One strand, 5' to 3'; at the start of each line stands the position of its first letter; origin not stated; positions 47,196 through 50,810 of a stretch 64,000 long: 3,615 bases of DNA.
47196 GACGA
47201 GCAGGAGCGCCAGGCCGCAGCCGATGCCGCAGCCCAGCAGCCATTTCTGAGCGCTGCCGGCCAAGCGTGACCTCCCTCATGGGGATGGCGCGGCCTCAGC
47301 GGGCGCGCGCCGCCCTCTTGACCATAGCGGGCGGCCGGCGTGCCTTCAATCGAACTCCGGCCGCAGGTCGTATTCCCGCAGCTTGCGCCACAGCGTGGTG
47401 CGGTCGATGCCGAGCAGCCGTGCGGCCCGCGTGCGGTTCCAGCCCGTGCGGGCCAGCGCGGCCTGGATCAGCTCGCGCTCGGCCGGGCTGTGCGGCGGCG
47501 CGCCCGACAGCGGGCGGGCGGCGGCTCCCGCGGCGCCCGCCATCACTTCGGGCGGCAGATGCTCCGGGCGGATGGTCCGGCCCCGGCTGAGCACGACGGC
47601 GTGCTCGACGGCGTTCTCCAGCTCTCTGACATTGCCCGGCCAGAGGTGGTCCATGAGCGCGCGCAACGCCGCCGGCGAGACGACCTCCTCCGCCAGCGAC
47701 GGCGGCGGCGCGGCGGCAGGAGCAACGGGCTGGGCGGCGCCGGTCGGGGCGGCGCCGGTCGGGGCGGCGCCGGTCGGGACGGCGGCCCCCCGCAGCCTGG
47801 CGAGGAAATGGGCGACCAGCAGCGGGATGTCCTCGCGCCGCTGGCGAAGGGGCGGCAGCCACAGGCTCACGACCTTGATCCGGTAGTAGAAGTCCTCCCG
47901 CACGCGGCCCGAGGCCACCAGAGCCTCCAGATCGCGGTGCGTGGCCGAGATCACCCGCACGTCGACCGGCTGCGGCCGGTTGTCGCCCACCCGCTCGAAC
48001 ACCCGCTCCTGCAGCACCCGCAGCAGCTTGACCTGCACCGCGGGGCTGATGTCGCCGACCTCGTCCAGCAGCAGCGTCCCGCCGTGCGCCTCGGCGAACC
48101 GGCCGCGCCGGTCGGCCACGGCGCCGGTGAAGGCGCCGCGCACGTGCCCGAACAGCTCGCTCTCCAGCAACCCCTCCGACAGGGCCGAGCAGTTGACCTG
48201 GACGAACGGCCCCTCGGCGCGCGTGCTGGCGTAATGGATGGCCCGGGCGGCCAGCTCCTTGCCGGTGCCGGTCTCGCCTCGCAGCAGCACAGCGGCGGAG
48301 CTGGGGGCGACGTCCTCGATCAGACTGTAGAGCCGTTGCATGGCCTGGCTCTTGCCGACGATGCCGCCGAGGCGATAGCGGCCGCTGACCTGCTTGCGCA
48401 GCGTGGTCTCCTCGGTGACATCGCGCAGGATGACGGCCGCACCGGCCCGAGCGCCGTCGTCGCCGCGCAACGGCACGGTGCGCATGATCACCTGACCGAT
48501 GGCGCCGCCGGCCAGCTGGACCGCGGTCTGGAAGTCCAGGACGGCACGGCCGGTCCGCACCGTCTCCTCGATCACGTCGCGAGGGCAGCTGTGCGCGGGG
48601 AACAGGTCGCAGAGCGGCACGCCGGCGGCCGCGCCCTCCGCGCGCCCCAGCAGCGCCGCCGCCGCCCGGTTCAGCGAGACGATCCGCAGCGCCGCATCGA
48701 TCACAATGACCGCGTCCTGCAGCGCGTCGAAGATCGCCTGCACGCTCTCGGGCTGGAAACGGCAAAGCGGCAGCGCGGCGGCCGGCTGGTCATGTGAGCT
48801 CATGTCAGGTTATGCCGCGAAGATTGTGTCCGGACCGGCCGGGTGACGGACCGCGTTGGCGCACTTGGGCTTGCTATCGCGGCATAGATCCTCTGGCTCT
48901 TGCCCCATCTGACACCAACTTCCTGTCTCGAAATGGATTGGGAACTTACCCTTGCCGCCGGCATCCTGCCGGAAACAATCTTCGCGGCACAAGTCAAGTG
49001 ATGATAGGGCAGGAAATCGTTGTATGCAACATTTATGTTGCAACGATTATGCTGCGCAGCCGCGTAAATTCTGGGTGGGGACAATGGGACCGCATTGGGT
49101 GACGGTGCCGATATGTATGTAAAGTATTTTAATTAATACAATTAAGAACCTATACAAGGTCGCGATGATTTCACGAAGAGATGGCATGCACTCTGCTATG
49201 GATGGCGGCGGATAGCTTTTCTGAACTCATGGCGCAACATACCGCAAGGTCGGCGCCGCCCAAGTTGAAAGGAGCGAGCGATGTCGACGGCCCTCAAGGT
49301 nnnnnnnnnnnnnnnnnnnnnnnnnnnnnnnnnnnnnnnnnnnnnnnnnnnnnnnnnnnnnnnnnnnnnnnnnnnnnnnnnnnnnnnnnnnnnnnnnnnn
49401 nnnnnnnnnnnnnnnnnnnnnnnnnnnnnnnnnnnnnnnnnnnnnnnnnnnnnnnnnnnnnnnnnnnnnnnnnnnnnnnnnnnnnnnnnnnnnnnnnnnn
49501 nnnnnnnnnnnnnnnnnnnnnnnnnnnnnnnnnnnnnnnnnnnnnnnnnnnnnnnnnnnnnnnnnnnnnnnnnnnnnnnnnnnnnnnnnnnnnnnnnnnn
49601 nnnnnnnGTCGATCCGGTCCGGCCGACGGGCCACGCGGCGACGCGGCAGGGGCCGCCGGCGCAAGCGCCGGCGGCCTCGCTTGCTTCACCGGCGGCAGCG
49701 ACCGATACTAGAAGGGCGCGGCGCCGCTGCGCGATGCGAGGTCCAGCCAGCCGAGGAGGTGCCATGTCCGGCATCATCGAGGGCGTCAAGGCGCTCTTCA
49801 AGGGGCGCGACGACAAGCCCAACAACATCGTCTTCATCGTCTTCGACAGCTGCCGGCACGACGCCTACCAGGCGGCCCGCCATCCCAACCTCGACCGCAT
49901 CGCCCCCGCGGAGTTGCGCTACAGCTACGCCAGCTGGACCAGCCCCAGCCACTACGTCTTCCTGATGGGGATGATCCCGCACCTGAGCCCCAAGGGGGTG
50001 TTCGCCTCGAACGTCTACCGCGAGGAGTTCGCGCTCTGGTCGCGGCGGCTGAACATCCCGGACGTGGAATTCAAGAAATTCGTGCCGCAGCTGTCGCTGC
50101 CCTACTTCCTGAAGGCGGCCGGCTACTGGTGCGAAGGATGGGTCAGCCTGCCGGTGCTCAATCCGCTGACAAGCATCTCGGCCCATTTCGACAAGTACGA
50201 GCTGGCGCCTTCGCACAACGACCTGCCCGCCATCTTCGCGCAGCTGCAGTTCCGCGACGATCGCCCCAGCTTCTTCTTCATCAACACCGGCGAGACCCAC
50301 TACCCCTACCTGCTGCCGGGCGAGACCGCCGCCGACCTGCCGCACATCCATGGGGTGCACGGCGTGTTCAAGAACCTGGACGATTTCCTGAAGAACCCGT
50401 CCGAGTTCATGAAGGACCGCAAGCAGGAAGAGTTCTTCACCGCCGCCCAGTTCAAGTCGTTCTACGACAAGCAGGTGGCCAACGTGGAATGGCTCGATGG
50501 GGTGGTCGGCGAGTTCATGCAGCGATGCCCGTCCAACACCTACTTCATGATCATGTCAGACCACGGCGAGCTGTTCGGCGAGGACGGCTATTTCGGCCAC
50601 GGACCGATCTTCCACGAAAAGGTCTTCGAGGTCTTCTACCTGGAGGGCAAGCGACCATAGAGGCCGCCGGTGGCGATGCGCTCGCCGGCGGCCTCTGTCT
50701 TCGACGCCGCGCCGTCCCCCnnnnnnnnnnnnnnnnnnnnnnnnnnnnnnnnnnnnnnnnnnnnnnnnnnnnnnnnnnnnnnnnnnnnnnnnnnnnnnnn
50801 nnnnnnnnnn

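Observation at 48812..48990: ~180-bp element with 20-bp terminal inverted repeats present twice in opposite orientation (copy A), MITE-like or structured RNA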

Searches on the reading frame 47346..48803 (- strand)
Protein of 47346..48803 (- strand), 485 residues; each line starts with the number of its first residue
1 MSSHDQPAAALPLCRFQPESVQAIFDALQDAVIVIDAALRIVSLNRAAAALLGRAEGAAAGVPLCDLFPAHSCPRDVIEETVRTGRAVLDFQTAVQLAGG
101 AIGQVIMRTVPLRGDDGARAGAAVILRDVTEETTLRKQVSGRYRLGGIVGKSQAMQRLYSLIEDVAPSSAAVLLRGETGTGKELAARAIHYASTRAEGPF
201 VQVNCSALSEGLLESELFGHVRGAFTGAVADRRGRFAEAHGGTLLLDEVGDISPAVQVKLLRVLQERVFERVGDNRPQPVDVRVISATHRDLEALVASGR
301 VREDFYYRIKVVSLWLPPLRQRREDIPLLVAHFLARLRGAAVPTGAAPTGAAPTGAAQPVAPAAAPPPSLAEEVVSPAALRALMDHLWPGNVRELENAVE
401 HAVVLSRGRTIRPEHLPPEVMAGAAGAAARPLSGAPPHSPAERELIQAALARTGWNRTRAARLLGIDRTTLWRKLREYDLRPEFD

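Call 11: search_protein_families(library=pfam, proteins=[window:47346-48803:-])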
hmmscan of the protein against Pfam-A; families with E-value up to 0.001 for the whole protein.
window:47346-48803:- (485 aa): 13 families
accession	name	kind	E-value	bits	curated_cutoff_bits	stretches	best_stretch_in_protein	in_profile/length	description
PF00158.32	Sigma54_activat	-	7.3e-69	231.2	20.2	1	148-314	1-167/168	Sigma-54 interaction domain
PF25601.1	AAA_lid_14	-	3.5e-22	78.5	27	1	375-427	29-81/87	AAA+ ATPase lid domain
PF14532.12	Sigma54_activ_2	-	1.2e-19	71.3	25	1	149-319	1-138/138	Sigma-54 interaction domain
PF02954.25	HTH_8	-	3.7e-18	65.4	22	1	441-478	5-42/42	Bacterial regulatory protein, Fis family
PF08448.16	PAS_4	-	4.3e-15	56.3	23.1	1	25-132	1-108/110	PAS fold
PF00989.32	PAS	-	9.3e-12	45.4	22.6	1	21-129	3-113/113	PAS fold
PF07728.20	AAA_5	-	3.3e-08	34.1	22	1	172-289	2-122/139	AAA domain (dynein-related subfamily)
PF13188.13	PAS_8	-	3.4e-08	33.6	21.8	1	21-72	3-54/65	PAS domain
PF13426.13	PAS_9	-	1.1e-07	32.5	27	1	30-131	2-103/103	PAS domain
PF13191.12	AAA_16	-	1.8e-05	25.7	32.6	1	149-270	3-125/167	AAA ATPase domain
PF00004.35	AAA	-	0.00029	21.7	21.2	0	172-290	1-110/131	ATPase family associated with various cellular activities (AAA)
PF18024.7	HTH_50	-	0.00066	19.8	27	0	441-480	11-49/50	Helix-turn-helix domain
PF07724.20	AAA_2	-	0.00086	19.8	27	0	171-266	5-101/166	AAA domain (Cdc48 subfamily)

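Call 36: find_encoding_contigs(protein=window:47346-48803:-, flank=3000, max_places=6)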
Protein window:47346-48803:- (485 aa): no gene with exactly this product is on record in the collection.

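Call 39: find_homologous_proteins(query=window:47346-48803:-, max_evalue=1e-50)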
Query window:47346-48803:- (485 aa): 7995 proteins with E <= 1e-50 among 8000 candidates; the best 120 are listed.
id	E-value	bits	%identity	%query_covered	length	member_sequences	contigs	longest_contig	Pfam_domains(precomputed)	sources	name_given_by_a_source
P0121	0.0e+0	1047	100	100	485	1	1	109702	PF13426.14,PF13188.14,PF00158.33,PF25601.2,PF02954.26,PF08448.17,PF00989.32,PF14532.13,PF07728.21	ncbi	-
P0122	1.4e-200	685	70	99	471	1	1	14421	PF13188.14,PF00158.33,PF25601.2,PF02954.26,PF18024.8,PF08448.17,PF00989.32,PF14532.13,PF07728.21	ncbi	-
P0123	1.4e-200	685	68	98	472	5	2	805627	PF00158.33,PF25601.2,PF02954.26,PF08448.17,PF00989.32,PF14532.13,PF07728.21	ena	-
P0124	1.1e-199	683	68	99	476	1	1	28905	PF00158.33,PF07724.21,PF25601.2,PF02954.26,PF00989.32,PF14532.13,PF07728.21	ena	-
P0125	1.6e-197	675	69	97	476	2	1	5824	PF00158.33,PF07724.21,PF25601.2,PF02954.26,PF08448.17,PF00989.32,PF14532.13,PF07728.21,PF13191.13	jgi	-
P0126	8.8e-197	673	67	99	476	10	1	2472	PF00158.33,PF07724.21,PF25601.2,PF02954.26,PF14532.13,PF07728.21,PF13191.13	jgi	-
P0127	6.6e-191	654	67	98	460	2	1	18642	PF13426.14,PF13188.14,PF00158.33,PF07724.21,PF25601.2,PF02954.26,PF08448.17,PF00989.32,PF14532.13,PF07728.21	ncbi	-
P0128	1.3e-185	636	64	99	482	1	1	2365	PF13426.14,PF13188.14,PF00158.33,PF25601.2,PF02954.26,PF08448.17,PF00989.32,PF14532.13,PF07728.21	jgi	jgi:transcriptional regulator with PAS, ATPase and Fis domain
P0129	3.2e-184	632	65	98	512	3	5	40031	PF13426.14,PF13188.14,PF00158.33,PF25601.2,PF02954.26,PF08448.17,PF00989.32,PF14532.13,PF07728.21,PF13191.13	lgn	-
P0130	7.0e-183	627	64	98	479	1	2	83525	PF13188.14,PF00158.33,PF25601.2,PF02954.26,PF08448.17,PF00004.36,PF00989.32,PF14532.13,PF07728.21,PF13191.13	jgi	jgi:PAS domain S-box-containing protein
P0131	1.2e-175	603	61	97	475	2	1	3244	PF13426.14,PF13188.14,PF00158.33,PF25601.2,PF02954.26,PF08448.17,PF00004.36,PF00989.32,PF14532.13,PF07728.21,PF13191.13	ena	-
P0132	1.9e-174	599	63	98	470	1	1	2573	PF13426.14,PF13188.14,PF00004.36,PF14532.13,PF07728.21,PF13191.13,PF00158.33,PF07724.21,PF25601.2,PF02954.26,PF08448.17,PF00989.32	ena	-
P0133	3.1e-171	589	60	99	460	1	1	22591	PF13426.14,PF00158.33,PF07724.21,PF25601.2,PF02954.26,PF08448.17,PF00004.36,PF00989.32,PF14532.13,PF07728.21,PF13191.13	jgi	-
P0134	3.4e-171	589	60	97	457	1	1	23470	PF00158.33,PF25601.2,PF02954.26,PF08448.17,PF00989.32,PF14532.13,PF07728.21,PF13191.13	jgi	jgi:transcriptional regulator with PAS, ATPase and Fis domain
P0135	8.0e-171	587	60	98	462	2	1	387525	PF13426.14,PF13188.14,PF00158.33,PF07724.21,PF25601.2,PF02954.26,PF08448.17,PF00989.32,PF14532.13,PF07728.21,PF13191.13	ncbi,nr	ncbi:MAG: PAS domain-containing protein [bacterium]|nr:PAS domain-containing protein [bacterium]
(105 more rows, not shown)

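Call 40: find_encoding_contigs(protein=P0122, flank=4000, max_places=2)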
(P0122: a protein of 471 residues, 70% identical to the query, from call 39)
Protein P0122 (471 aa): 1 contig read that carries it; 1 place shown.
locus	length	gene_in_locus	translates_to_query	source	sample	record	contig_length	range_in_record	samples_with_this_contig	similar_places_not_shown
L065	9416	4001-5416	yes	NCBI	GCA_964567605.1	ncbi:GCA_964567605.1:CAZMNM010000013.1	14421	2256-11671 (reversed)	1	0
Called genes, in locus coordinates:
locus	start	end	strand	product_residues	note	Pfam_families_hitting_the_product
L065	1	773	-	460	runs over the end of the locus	PF13442:Cytochrome_CBB3 (weak)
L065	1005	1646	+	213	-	-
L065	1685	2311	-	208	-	-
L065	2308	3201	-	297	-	PF00884:Sulfatase (weak)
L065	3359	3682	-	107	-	PF00085:Thioredoxin, PF13098:Thioredoxin_2, PF13905:Thioredoxin_8 (faint), PF01323:DSBA (weak)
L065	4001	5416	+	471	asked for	PF00989:PAS, PF08448:PAS_4, PF13188:PAS_8 (weak), PF00158:Sigma54_activat, PF14532:Sigma54_activ_2, PF07728:AAA_5 (weak), PF25601:AAA_lid_14, PF02954:HTH_8, +1 more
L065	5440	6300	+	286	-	-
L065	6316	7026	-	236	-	PF00072:Response_reg, PF00486:Trans_reg_C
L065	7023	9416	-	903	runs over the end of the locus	PF02702:KdpD, PF00582:Usp, PF13493:DUF4118, PF13492:GAF_3 (weak), PF00512:HisKA, PF02518:HATPase_c, PF13581:HATPase_c_2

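Call 41: find_encoding_contigs(protein=P0123, flank=4000, max_places=2)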
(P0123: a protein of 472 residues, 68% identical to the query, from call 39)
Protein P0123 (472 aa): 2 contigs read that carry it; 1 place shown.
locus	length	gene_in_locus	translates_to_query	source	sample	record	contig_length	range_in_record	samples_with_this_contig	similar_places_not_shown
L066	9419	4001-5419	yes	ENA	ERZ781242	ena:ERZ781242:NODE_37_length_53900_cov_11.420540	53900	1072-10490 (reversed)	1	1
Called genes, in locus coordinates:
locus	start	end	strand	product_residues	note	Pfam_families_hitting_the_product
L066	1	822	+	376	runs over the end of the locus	PF00005:ABC_tran, PF02463:SMC_N (faint), PF13304:AAA_21 (faint), PF17850:CysA_C_terminal, PF08402:TOBE_2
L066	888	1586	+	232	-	PF09365:DUF2461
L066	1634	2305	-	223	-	-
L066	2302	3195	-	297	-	PF00884:Sulfatase (faint)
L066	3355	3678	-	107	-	PF00085:Thioredoxin, PF13098:Thioredoxin_2, PF13905:Thioredoxin_8 (faint)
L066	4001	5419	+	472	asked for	PF00989:PAS, PF08448:PAS_4, PF00158:Sigma54_activat, PF14532:Sigma54_activ_2, PF07728:AAA_5 (weak), PF25601:AAA_lid_14, PF02954:HTH_8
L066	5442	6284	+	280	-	-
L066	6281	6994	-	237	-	PF00072:Response_reg, PF00486:Trans_reg_C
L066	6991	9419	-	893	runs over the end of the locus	PF02702:KdpD, PF13493:DUF4118, PF13492:GAF_3, PF00512:HisKA, PF02518:HATPase_c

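Call 42: find_encoding_contigs(protein=P0121, flank=10000, max_places=2)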
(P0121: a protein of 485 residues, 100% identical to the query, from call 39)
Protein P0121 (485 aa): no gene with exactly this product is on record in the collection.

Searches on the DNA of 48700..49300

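Call 58: search_rna_families(source=window, start=48700, end=49300, threshold=evalue, max_evalue=1)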
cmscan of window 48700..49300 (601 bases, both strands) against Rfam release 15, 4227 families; matches with E-value up to 1: 0.
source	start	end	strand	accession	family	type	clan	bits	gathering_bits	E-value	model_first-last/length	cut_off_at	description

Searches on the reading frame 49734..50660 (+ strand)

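Call 11: search_protein_families(library=pfam, proteins=[window:49734-50660:+])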
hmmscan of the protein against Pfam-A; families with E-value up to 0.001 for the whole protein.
window:49734-50660:+ (308 aa): 1 family
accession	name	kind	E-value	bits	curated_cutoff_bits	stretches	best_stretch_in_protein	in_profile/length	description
PF00884.28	Sulfatase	-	2.3e-08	34.1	25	1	170-290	156-254/301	Sulfatase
